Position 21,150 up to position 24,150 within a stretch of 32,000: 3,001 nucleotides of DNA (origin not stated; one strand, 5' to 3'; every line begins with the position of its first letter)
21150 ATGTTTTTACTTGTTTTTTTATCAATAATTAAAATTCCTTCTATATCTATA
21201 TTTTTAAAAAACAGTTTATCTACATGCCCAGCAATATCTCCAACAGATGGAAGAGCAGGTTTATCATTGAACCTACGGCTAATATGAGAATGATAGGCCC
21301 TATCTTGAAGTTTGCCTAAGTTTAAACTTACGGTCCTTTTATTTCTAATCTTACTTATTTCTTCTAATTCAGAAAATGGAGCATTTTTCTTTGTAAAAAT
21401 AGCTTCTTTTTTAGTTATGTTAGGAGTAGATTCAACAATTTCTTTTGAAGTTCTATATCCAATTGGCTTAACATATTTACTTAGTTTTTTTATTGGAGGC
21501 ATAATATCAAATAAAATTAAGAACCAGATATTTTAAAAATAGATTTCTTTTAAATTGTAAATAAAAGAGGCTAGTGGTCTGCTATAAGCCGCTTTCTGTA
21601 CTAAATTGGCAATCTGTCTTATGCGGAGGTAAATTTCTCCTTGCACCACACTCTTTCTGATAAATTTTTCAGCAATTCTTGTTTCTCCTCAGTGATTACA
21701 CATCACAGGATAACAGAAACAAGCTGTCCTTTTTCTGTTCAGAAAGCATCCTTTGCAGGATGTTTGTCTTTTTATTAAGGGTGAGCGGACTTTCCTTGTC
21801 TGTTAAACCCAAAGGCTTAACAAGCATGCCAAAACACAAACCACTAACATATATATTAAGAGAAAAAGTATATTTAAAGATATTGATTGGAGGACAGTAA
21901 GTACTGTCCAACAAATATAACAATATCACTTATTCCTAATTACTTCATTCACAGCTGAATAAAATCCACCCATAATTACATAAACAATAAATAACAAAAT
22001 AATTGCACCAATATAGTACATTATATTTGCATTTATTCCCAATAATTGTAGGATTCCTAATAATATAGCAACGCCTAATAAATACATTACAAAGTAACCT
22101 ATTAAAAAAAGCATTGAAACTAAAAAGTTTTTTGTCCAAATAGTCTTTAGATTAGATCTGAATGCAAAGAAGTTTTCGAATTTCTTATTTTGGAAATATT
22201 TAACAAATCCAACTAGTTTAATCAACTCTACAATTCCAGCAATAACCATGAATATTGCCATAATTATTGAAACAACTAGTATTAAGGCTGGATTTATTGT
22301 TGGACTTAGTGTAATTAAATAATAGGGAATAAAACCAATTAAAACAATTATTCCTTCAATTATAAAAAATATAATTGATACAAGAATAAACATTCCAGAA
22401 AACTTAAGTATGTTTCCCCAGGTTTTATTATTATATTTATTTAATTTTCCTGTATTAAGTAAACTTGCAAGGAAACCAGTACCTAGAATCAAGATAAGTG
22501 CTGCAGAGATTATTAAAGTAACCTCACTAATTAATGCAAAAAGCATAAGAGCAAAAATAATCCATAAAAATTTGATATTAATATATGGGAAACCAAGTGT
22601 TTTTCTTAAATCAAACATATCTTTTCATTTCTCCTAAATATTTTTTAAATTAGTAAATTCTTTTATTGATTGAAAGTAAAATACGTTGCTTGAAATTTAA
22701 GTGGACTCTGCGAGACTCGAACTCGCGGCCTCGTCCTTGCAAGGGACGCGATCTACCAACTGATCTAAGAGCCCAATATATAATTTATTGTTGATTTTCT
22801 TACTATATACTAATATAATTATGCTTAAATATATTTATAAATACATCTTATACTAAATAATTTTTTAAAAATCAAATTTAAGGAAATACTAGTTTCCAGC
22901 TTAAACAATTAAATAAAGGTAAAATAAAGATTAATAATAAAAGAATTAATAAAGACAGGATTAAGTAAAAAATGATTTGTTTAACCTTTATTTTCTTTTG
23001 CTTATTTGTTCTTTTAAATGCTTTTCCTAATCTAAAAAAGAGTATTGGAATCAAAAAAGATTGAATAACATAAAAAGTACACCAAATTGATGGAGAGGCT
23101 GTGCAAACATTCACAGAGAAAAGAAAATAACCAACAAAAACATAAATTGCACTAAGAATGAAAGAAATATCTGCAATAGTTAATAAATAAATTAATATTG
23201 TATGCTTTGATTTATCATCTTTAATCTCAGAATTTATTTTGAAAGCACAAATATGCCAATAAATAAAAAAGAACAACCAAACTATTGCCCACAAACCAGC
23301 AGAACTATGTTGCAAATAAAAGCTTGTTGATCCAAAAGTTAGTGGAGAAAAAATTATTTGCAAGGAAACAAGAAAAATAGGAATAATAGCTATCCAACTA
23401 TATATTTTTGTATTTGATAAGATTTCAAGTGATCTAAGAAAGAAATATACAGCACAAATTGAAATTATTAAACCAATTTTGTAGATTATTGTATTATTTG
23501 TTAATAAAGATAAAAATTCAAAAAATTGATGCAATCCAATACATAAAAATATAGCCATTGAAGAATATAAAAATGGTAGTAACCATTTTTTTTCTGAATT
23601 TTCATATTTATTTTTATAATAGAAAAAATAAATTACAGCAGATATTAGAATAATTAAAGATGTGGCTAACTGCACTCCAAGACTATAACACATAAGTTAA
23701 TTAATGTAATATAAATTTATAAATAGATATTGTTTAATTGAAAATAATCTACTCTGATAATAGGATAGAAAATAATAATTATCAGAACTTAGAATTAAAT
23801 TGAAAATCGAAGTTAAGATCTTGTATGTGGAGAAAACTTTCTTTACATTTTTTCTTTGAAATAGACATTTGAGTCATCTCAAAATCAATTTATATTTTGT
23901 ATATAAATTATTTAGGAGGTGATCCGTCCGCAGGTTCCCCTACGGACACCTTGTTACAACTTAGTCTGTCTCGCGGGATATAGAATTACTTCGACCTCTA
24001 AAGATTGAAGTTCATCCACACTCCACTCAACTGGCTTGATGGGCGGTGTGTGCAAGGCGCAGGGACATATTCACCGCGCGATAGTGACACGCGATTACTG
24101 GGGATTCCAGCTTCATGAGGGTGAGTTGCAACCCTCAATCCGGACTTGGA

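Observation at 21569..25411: Dismantled rRNA operon: 16S, then a membrane-protein gene, then tRNA-Ala(UGC), then another membrane-protein gene and RNase P RNA, with no 23S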

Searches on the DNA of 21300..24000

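Call 7: search_rna_families(source=window, start=21300, end=24000, threshold=evalue, max_evalue=10, show_alignments=3)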
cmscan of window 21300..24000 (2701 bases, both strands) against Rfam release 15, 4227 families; matches with E-value up to 10: 8.
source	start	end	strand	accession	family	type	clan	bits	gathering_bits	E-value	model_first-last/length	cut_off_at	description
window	22702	22774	-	RF00005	tRNA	Gene; tRNA;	CL00001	68.5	29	3.5e-14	1-71/71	no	tRNA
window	23914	24000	-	RF01959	SSU_rRNA_archaea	Gene; rRNA;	CL00111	54.5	50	5.8e-13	1392-1478/1478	5'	Archaeal small subunit ribosomal RNA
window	21569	21845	-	RF00010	RNaseP_bact_a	Gene; ribozyme;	CL00002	48.6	100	2.6e-13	1-367/367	no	Bacterial RNase P class A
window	21712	21778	+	RF02362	Yfr10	Gene; sRNA;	-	30.6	43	0.062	1-78/78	no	Cyanobacterial functional RNA 10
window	22588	22737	+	RF02194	HPnc0260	Gene; antisense;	-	29.4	59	2.5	1-156/156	no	Bacterial antisense RNA HPnc0260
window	21475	21533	-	RF00522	PreQ1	Cis-reg; riboswitch;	-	20.6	39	0.44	1-45/45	no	PreQ1 (pre queuosine) riboswitch aptamer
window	23830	23939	+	RF01828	SprD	Gene; sRNA;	-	16.6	100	2.6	1-142/142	no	Small pathogenicity island RNA D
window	22276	22316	-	RF04188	Hovlinc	Gene; ribozyme;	-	15.1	42.3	9.5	1-170/170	no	Hovlinc ribozyme (hominin vlincRNA-located)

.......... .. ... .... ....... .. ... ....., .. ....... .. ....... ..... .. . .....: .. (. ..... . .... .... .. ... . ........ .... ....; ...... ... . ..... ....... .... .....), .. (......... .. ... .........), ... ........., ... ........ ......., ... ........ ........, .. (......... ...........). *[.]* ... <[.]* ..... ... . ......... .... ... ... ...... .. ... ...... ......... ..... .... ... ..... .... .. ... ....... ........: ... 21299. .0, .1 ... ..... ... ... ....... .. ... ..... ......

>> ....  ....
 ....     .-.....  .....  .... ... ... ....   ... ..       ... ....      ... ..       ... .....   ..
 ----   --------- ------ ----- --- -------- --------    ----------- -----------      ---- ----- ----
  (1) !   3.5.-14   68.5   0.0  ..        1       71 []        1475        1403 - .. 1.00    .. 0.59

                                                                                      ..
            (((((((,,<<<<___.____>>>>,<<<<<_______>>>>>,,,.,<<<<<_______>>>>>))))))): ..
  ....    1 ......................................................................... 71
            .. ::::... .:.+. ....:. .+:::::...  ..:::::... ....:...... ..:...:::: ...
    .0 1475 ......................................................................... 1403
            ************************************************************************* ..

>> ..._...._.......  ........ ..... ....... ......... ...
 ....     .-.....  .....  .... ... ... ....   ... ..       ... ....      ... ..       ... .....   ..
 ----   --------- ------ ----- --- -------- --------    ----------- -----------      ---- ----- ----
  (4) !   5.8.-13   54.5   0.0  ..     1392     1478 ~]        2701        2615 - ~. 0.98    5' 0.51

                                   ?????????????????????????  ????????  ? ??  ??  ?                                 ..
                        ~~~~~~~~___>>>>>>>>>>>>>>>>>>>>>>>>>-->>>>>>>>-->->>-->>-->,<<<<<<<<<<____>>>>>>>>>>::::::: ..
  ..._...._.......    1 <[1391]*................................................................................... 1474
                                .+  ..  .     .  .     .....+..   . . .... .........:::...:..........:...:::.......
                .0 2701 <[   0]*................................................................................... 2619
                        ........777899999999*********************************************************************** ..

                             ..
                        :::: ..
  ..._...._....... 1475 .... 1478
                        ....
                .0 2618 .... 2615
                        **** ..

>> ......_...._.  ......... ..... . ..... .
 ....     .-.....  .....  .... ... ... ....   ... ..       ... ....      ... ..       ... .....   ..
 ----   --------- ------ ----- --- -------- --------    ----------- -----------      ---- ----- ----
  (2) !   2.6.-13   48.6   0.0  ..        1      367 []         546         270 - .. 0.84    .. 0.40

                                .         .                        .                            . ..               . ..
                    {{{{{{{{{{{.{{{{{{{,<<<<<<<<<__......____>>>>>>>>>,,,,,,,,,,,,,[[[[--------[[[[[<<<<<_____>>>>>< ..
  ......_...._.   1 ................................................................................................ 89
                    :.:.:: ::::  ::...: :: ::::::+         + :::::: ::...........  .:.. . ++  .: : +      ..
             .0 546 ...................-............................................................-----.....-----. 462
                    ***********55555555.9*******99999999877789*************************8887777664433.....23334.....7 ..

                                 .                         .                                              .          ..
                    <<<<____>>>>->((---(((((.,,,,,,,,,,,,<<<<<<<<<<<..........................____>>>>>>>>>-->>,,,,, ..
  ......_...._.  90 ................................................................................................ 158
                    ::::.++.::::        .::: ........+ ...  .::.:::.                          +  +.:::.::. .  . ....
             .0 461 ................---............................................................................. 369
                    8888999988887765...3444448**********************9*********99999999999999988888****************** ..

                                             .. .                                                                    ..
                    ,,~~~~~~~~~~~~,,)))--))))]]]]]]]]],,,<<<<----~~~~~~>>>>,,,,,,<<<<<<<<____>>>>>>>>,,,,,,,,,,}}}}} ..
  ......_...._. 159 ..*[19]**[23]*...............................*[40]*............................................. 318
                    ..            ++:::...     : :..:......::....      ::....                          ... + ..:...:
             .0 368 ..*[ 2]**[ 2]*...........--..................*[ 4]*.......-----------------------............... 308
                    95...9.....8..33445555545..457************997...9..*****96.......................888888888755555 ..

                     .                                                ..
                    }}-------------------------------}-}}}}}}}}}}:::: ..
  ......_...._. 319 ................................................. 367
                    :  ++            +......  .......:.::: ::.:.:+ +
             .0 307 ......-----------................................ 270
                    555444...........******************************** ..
